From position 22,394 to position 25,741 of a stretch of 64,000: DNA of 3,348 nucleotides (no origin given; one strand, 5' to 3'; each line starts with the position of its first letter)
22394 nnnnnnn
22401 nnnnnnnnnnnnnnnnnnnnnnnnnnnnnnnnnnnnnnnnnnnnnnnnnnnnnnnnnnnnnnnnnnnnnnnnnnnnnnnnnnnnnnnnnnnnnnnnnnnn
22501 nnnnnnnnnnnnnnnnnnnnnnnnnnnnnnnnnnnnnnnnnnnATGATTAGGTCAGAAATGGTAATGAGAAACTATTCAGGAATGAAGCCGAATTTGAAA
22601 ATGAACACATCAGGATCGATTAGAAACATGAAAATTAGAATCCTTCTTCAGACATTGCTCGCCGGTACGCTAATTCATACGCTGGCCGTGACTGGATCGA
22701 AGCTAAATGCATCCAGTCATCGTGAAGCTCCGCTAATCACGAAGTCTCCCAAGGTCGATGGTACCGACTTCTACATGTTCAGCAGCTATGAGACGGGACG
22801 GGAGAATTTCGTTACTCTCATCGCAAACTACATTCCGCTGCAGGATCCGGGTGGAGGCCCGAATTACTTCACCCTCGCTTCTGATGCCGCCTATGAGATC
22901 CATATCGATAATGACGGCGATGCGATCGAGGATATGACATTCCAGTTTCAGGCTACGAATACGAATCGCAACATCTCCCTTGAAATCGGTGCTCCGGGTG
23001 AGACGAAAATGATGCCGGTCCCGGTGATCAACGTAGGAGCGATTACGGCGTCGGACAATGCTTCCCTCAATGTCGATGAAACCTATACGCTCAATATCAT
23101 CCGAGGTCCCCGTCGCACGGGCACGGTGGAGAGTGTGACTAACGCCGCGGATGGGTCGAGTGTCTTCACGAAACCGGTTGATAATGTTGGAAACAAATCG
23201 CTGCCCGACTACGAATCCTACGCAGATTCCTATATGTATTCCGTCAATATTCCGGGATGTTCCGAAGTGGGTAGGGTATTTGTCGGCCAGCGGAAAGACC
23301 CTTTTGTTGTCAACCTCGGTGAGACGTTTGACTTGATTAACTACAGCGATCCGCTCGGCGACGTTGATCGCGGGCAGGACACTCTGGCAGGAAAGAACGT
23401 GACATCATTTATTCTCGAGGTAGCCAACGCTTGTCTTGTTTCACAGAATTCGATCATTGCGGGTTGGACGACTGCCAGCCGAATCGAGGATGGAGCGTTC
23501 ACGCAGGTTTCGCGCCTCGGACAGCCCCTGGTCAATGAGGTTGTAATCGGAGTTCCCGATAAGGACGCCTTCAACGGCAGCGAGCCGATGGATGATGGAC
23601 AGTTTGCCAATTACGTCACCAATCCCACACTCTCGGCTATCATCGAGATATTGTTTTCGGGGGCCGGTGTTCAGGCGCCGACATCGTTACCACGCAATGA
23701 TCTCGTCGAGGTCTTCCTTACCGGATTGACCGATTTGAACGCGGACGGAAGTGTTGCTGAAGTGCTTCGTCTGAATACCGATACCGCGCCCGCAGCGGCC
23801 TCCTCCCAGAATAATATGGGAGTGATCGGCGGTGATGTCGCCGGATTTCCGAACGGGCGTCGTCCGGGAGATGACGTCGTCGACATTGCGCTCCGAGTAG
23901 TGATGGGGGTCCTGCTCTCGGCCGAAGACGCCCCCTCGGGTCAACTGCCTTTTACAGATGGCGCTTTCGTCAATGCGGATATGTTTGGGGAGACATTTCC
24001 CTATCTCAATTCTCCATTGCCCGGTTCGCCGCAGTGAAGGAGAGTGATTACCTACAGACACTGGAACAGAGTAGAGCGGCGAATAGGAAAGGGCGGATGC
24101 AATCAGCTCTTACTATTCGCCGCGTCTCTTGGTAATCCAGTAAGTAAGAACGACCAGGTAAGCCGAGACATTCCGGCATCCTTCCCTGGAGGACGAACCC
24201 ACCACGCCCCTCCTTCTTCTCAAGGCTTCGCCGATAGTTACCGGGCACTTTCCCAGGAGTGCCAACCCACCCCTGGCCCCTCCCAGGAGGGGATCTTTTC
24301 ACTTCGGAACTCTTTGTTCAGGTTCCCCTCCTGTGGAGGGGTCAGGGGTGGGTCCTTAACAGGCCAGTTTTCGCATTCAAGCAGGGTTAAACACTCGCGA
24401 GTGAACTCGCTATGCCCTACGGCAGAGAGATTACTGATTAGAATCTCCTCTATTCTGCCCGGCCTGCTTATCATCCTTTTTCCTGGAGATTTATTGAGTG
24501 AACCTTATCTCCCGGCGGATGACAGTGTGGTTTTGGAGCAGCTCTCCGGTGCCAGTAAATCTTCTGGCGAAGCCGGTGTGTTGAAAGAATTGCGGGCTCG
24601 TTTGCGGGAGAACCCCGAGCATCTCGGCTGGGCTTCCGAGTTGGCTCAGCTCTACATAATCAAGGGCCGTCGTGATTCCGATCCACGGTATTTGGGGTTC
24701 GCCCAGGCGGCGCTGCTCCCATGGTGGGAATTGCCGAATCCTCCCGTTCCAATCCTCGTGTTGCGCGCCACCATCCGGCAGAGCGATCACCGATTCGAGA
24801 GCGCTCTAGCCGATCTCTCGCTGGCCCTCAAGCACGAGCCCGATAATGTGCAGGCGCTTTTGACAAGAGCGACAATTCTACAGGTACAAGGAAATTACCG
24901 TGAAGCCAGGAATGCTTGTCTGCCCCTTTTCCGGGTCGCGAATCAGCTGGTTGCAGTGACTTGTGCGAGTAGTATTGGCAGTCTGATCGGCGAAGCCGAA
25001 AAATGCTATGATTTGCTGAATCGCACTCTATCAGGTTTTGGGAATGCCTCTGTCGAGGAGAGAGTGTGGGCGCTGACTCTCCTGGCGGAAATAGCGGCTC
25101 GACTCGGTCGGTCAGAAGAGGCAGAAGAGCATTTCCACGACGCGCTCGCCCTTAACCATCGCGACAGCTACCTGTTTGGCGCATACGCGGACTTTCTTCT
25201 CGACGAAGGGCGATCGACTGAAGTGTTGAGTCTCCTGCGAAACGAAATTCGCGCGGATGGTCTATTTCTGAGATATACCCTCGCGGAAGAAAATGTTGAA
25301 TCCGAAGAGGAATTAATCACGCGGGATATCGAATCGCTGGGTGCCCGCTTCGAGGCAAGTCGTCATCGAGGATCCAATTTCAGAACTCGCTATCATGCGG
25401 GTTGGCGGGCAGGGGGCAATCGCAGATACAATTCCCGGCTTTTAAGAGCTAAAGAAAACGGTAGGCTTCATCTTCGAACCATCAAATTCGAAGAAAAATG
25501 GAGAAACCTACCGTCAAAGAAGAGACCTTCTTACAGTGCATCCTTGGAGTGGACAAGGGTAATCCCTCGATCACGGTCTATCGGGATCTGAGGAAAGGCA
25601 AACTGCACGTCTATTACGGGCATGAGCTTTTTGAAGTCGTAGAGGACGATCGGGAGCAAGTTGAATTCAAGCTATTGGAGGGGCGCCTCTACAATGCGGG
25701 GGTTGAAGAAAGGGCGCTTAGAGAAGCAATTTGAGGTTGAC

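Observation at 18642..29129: ECF sigma / cupin anti-sigma pair divergent from a DUF4331-DUF4331-TPR-HupE/UreJ block: candidate uncharacterised envelope (metal?) system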

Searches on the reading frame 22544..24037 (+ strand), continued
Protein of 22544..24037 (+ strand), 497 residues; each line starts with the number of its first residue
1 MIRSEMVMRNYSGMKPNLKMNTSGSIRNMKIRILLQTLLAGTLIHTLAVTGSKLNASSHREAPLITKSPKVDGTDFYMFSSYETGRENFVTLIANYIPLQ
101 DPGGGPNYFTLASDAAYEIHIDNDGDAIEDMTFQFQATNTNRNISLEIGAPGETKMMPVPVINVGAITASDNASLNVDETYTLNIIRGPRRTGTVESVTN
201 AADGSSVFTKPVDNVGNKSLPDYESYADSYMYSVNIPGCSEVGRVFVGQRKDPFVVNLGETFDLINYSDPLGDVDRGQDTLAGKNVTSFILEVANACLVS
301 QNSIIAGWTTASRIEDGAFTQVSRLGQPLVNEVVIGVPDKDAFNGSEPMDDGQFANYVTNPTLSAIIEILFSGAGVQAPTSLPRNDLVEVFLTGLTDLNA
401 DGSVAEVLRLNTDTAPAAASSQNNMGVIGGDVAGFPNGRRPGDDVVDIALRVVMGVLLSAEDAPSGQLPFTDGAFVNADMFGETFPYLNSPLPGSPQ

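Call 27: search_protein_families(library=pfam, proteins=[L037:967-1710:-, L037:4522-6570:+, L021:18588-19508:-, L051:6113-6634:+, L040:7017-8831:-], max_evalue=0.001)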
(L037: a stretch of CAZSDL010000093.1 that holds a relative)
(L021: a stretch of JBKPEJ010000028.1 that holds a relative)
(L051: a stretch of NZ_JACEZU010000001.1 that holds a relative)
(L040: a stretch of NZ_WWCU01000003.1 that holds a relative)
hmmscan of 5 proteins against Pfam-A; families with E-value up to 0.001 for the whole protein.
L037:967-1710:- (247 aa): 1 family
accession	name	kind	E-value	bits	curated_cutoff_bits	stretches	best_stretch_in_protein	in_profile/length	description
PF10099.14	RskA_C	-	1.1e-20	74.7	29.4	1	100-238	3-135/135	Anti-sigma-K factor rskA, C-terminal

L037:4522-6570:+ (682 aa): 2 families
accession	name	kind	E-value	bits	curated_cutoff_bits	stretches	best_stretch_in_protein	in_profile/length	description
PF00593.30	TonB_dep_Rec_b-barrel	-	1.4e-30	108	27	1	260-636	42-436/436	TonB dependent receptor-like, beta-barrel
PF07715.20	Plug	-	7.9e-09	36.4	23.9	1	56-158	12-106/107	TonB-dependent Receptor Plug Domain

L021:18588-19508:- (306 aa): 6 families
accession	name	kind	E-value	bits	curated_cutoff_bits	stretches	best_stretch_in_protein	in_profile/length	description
PF00005.33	ABC_tran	-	2.7e-34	119.2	25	1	64-206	1-136/137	ABC transporter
PF13304.12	AAA_21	-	1e-05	26.2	27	0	178-238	237-299/304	AAA domain, putative AbiEii toxin, Type IV TA system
PF03193.22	RsgA_GTPase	-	6.4e-05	23.3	30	1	62-97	95-129/174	RsgA GTPase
PF09818.15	ABC_ATPase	-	0.00019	21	23.2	0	178-262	157-241/283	P-loop domain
PF13191.12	AAA_16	-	0.00021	22.3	32.6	1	73-241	23-143/167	AAA ATPase domain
PF20703.3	nSTAND1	-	0.00023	21.4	27.1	0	69-102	28-59/379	Novel STAND NTPase 1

L051:6113-6634:+ (173 aa): 7 families
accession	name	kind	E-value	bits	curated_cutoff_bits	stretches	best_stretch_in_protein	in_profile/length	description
PF08534.16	Redoxin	-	2.5e-27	95.9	26.6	1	36-161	4-142/148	Redoxin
PF00578.27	AhpC-TSA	-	1.3e-23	83.7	26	1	37-151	4-122/124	AhpC/TSA family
PF13905.12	Thioredoxin_8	-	1.8e-10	41.4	27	1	58-150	1-94/94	Thioredoxin-like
PF13098.12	Thioredoxin_2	-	3.9e-07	30.8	27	1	57-166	4-103/104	Thioredoxin-like domain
PF00085.26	Thioredoxin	-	3.4e-06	27.4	23.5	1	59-101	19-60/103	Thioredoxin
PF00255.25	GSHPx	-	2.4e-05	24.3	27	1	43-96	6-58/108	Glutathione peroxidase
PF02630.20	SCO1-SenC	-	9.5e-05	22.8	22.8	1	43-105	6-73/134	SCO1/SenC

L040:7017-8831:- (604 aa): 3 families
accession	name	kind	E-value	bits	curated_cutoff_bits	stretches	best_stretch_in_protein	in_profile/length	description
PF19443.4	DAHL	-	1.3e-47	162.8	38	1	36-265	2-221/221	DAHL domain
PF02518.31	HATPase_c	-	7.8e-27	94.4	26.4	1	494-599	4-110/111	Histidine kinase-, DNA gyrase B-, and HSP90-like ATPase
PF00512.31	HisKA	-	8.8e-05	22.9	26.9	1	349-375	3-29/66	His Kinase A (phospho-acceptor) domain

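Call 32: search_protein_families(library=ncbifam, proteins=[window:22628-24037:+, L004:11752-12951:+, L037:4522-6570:+], max_evalue=0.001)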
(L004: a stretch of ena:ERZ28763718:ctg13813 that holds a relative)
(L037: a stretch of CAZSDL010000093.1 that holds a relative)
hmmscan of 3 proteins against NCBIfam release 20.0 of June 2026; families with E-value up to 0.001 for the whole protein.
window:22628-24037:+ (469 aa): 0 families

L004:11752-12951:+ (399 aa): 3 families
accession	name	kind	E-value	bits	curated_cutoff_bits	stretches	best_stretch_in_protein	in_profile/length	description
TIGR02917.1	PEP_TPR_lipo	equivalog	2.4e-09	35.7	312.2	1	115-164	166-215/899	XrtA/PEP-CTERM system TPR-repeat protein PrsT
TIGR02521.1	type_IV_pilW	equivalog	7.1e-08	32.3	154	0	218-266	69-117/234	type IV pilus biogenesis/stability protein PilW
NF047371.1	FlcA_CTERM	equivalog_domain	0.00067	18.2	300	0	117-164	482-529/646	periplasmic flagellar collar protein FlcA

L037:4522-6570:+ (682 aa): 9 families
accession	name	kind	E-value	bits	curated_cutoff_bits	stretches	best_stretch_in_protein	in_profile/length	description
TIGR01783.1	TonB-siderophor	subfamily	5.8e-22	78.1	223.5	1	381-640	364-619/649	TonB-dependent siderophore receptor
TIGR01785.1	TonB-hemin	subfamily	1.6e-14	53.3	316.85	1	326-639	304-652/677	TonB-dependent heme/hemoglobin receptor family protein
NF041535.1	TonB_rec_PqqU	equivalog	1.1e-13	50.4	1200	1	374-638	361-636/676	TonB-dependent receptor PqqU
TIGR01786.1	TonB-hemlactrns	subfamily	1e-08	34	323.75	1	321-455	323-463/719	TonB-dependent hemoglobin/transferrin/lactoferrin family receptor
TIGR01779.1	TonB-B12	equivalog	2e-06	26.7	599.7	1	13-193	9-184/614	TonB-dependent vitamin B12 receptor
NF010651.0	PRK14050.1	equivalog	0.00012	20.4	884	1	377-639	444-702/730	TonB-dependent siderophore receptor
NF010010.0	PRK13483.1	equivalog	0.0002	19.5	927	0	526-647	518-644/660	ligand-gated channel protein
NF007349.0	PRK09840.1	equivalog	0.00046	18.3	686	1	422-640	507-732/760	catecholate siderophore receptor Fiu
NF007465.0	PRK10044.1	equivalog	0.00056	18.2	803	1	404-629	462-683/726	ferrichrome porin FhuA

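Call 37: predict_structure(alignment_id=A3)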
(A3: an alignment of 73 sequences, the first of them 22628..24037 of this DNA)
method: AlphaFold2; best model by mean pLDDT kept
length: 469 residues; sequences in the alignment: 73
mean_pLDDT: 71.7   pTM: 0.74
mean pLDDT of the five models: 71.7, 70.1, 65.7, 63.9, 62.8
residues with pLDDT >= 90: 106; 70-90: 158; 50-70: 121; < 50: 84
segments of 3 or more residues with pLDDT < 50: 22-41, 71-79, 228-239, 300-320, 367-373, 409-416, 467-469
pLDDT, mean of each block of 10 residues (from residue 1): 61 62 36 30 69 91 83 41 85 86 95 88 88 83 88 96 95 98 76 85 96 96 63 41 59 70 95 85 88 70 34 39 63 71 77 73 52 54 84 68 60 49 62 68 62 87 64
secondary structure, 60 per line:
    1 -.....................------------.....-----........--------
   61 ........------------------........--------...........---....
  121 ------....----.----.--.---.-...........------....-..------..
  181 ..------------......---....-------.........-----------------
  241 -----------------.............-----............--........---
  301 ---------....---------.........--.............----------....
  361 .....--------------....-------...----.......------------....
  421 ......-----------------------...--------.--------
elements in order: H2-22 H35-39 E45-52 E61-68 E87-94 E103-113 E117-120 E127-130 E149-159 E166-169 E179-182 H195-200 E204-207 E215-223 E258-266 H267-270 E276-287 E290-297 H310-313 H323-331 H334-346 H357-365 E380-383 H398-404 H417-426

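Call 39: fold_search(model_id=the predicted structure, library=pdb)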
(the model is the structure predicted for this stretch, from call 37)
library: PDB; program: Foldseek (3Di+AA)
matches with E <= 10: 953; with E <= 0.001: 0
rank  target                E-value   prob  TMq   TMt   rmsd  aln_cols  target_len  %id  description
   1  8gbw_H                1.9e-02  0.04  0.08  0.13  25.0       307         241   10  Crystal structure of PC39-23D, an anti-HIV broadly neutralizing antibody (released 2023-06-07)
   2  9eq7_J                3.0e-02  0.16  0.11  0.20  16.4       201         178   12  Halobacterium salinarum archaellum filament (released 2024-07-17)
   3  6tcq_H                3.2e-02  0.04  0.08  0.15  23.3       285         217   10  Crystal structure of the omalizumab Fab Ser81Arg and Gln83Arg light chain mutant (released 2020-03-18)
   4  8jl8                  3.2e-02  0.03  0.07  0.10  24.3       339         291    9  Crystal structure of the collagen binding domain of Cnm from Streptococcus mutans (released 2024-04-10)
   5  7y6e_A                4.1e-02  0.04  0.07  0.14  22.2       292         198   11  Crystal structure of sDscam FNIII23 domains, isoform Beta2v6 (released 2023-05-24)
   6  3roh                  5.6e-02  0.04  0.07  0.09  23.6       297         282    8  Crystal Structure of Leukotoxin (LukE) from Staphylococcus aureus subsp. aureus COL. (released 2011-05-04)
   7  8gbv_A                5.6e-02  0.02  0.07  0.12  25.2       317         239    9  Crystal structure of PC39-17A, an anti-HIV broadly neutralizing antibody (released 2023-06-07)
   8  1i82_A                5.9e-02  0.38  0.14  0.30  14.6       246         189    7  FAMILY 9 CARBOHYDRATE-BINDING MODULE FROM THERMOTOGA MARITIMA XYLANASE 10A WITH CELLOBIOSE (released 2001-06-13)
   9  7kzp_O                6.7e-02  0.06  0.10  0.07  20.6       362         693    7  Structure of the human Fanconi anaemia Core complex (released 2021-03-10)
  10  7u1e_A                7.1e-02  0.12  0.11  0.15  19.9       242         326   11  CryoEM structure of the pancreatic ATP-sensitive potassium channel bound to ATP with Kir6.2-CTD in the down conformati (released 2022-08-31)
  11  7mzl_H                7.5e-02  0.03  0.08  0.15  24.0       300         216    8  SARS-CoV-2 receptor binding domain bound to Fab PDI 210 (released 2021-10-06)
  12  9q22_A                9.6e-02  0.07  0.10  0.07  18.6       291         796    8  Crystal structure of ternary complex Helios-ZF2:I-19:CRBN:DDB1 (released 2025-10-01)
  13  4lzk_C                9.6e-02  0.04  0.08  0.15  17.6       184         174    9  Crystal structure of inclusion body protein (PixA pfam12306) from Burkholderia cenocepacia J2315 (released 2013-11-13)
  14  8gbv_H                9.6e-02  0.02  0.07  0.12  23.2       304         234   10  Crystal structure of PC39-17A, an anti-HIV broadly neutralizing antibody (released 2023-06-07)
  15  7y6e_C                1.1e-01  0.03  0.07  0.15  22.2       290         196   10  Crystal structure of sDscam FNIII23 domains, isoform Beta2v6 (released 2023-05-24)
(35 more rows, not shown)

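Call 75: search_protein_representatives(protein=window:22628-24037:+)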
Query: 469 residues. Proteins with E-value up to 0.001 (for the whole library): 5034; up to 1e-10: 2721; up to 1e-30: 700. The best 150 are listed.
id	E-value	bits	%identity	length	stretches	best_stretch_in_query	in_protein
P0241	1.4e-154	531.9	61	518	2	18-285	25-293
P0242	8.8e-142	489.7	60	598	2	25-286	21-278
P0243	1.8e-139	482.1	59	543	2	17-284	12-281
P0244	5.2e-133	460.8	54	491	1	14-467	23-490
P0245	8.1e-133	460.1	55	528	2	16-406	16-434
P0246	1.8e-127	442.5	56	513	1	22-468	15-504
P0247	2.6e-125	435.4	55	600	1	24-468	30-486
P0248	2.8e-125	435.3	56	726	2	6-431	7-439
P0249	2.0e-122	425.9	49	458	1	16-467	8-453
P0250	6.7e-122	424.2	52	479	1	11-467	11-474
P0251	2.8e-119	415.5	56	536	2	19-430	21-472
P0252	7.3e-119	414.2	50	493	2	26-283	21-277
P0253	1.3e-118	413.3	51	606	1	16-468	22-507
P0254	1.3e-118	413.3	48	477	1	26-467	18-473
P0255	1.6e-118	413.1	55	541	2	5-439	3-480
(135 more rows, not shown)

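Call 78: find_encoding_contigs(protein=P0394, flank=10000, max_places=3)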
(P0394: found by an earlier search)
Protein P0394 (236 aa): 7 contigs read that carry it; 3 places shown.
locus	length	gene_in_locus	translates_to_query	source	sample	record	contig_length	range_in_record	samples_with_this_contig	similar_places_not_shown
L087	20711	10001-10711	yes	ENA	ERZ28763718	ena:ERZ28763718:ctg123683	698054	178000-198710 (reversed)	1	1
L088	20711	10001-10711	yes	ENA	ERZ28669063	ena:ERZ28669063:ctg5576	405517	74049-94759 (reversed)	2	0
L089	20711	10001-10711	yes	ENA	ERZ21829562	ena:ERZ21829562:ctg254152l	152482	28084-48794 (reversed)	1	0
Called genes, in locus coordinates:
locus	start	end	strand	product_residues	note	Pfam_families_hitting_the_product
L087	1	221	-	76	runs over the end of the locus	-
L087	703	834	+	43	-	-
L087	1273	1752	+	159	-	-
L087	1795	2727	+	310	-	-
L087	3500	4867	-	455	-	PF01609:DDE_Tnp_1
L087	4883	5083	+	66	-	-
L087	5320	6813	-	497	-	PF14224:DUF4331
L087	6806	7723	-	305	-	-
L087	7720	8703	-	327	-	PF14224:DUF4331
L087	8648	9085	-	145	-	PF14224:DUF4331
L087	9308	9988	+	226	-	PF04542:Sigma70_r2, PF08281:Sigma70_r4_2, PF04545:Sigma70_r4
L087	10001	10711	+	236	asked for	PF12973:Cupin_7, PF16867:DMSP_lyase (faint), PF07883:Cupin_2 (weak)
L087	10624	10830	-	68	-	-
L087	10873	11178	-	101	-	-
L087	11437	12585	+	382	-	-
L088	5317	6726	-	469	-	PF14224:DUF4331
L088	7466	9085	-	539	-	PF14224:DUF4331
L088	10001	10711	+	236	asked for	PF12973:Cupin_7, PF16867:DMSP_lyase (faint), PF07883:Cupin_2 (weak)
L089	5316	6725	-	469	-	PF14224:DUF4331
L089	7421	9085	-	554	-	PF14224:DUF4331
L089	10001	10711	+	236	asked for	PF12973:Cupin_7, PF16867:DMSP_lyase (faint), PF07883:Cupin_2 (weak)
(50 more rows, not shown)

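Call 79: search_solved_structures(query=L018:7891-9897:+, max_evalue=0.001)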
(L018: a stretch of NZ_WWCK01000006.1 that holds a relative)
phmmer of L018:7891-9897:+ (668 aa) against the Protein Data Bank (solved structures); distinct sequences matched with E-value up to 0.001: 0.

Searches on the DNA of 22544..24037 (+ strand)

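Call 35: search_rna_families(sources=[L018, L043, L061, L064, L010, L015, L053], threshold=gathering)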
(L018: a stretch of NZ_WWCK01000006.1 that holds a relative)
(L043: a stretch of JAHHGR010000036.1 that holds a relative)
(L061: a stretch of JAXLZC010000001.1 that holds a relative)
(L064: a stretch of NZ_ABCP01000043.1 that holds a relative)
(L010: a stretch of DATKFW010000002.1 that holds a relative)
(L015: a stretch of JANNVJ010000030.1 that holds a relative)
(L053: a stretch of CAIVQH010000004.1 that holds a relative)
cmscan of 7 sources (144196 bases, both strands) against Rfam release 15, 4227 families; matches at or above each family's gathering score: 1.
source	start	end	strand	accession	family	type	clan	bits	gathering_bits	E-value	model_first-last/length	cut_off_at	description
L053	16324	16397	-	RF00005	tRNA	Gene; tRNA;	CL00001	65.1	29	1.6e-11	1-71/71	no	tRNA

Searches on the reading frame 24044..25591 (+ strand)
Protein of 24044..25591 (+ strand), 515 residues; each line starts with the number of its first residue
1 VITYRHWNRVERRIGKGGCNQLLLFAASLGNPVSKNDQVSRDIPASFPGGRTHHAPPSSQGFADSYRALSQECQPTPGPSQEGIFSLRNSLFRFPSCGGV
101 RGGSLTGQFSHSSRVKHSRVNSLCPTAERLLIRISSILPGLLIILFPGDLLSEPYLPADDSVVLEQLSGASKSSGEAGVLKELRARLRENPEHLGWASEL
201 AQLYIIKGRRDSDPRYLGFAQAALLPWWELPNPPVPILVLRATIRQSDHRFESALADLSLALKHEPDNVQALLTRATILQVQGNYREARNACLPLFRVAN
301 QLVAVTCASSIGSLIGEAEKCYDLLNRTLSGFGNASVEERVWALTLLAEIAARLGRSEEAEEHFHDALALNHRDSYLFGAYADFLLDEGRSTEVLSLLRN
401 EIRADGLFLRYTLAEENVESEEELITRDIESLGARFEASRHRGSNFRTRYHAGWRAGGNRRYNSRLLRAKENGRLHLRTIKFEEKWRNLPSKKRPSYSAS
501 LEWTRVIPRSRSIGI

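Call 3: search_protein_families(library=pfam, proteins=[window:24044-25591:+], max_evalue=0.01)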
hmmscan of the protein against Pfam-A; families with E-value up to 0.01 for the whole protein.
window:24044-25591:+ (515 aa): 14 families
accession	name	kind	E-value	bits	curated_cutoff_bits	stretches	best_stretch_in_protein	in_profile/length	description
PF14559.12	TPR_19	-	2.1e-09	38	25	1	249-292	5-48/68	Tetratricopeptide repeat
PF00515.34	TPR_1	-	3e-09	36.8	27.8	1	342-373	2-33/34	Tetratricopeptide repeat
PF07719.23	TPR_2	-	1.2e-08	34.8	27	1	343-372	3-32/34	Tetratricopeptide repeat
PF13431.12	TPR_17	-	2.3e-08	34.1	24.4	0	261-289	5-33/34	Tetratricopeptide repeat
PF07721.20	TPR_4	-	2e-06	28.3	27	1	341-364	1-24/26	Tetratricopeptide repeat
PF13424.12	TPR_12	-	1.7e-05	25.3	30.1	1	316-370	17-74/77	Tetratricopeptide repeat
PF13428.12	TPR_14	-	4.7e-05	24.1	23.5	0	342-383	2-43/44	Tetratricopeptide repeat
PF14561.12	TPR_20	-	0.00023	21.8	25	0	254-296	7-49/90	Tetratricopeptide repeat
PF13429.12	TPR_15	-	0.00099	19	26.2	1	318-401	126-209/280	Tetratricopeptide repeat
PF13432.12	TPR_16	-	0.0013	19.6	32.7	0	244-289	6-51/65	Tetratricopeptide repeat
PF23914.1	TPR_CcmH_CycH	-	0.0025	18.1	42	0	345-390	54-99/158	Cytochrome c-type biogenesis protein H TPR domain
PF12569.14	NatA_aux_su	-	0.0026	17.2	33.3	0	250-290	207-247/515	N-terminal acetyltransferase A, auxiliary subunit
PF12895.13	ANAPC3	-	0.0038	17.9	27.2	0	249-291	37-78/82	Anaphase-promoting complex, cyclosome, subunit 3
PF13374.12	TPR_10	-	0.0038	17.6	27.5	0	342-370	3-31/42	Tetratricopeptide repeat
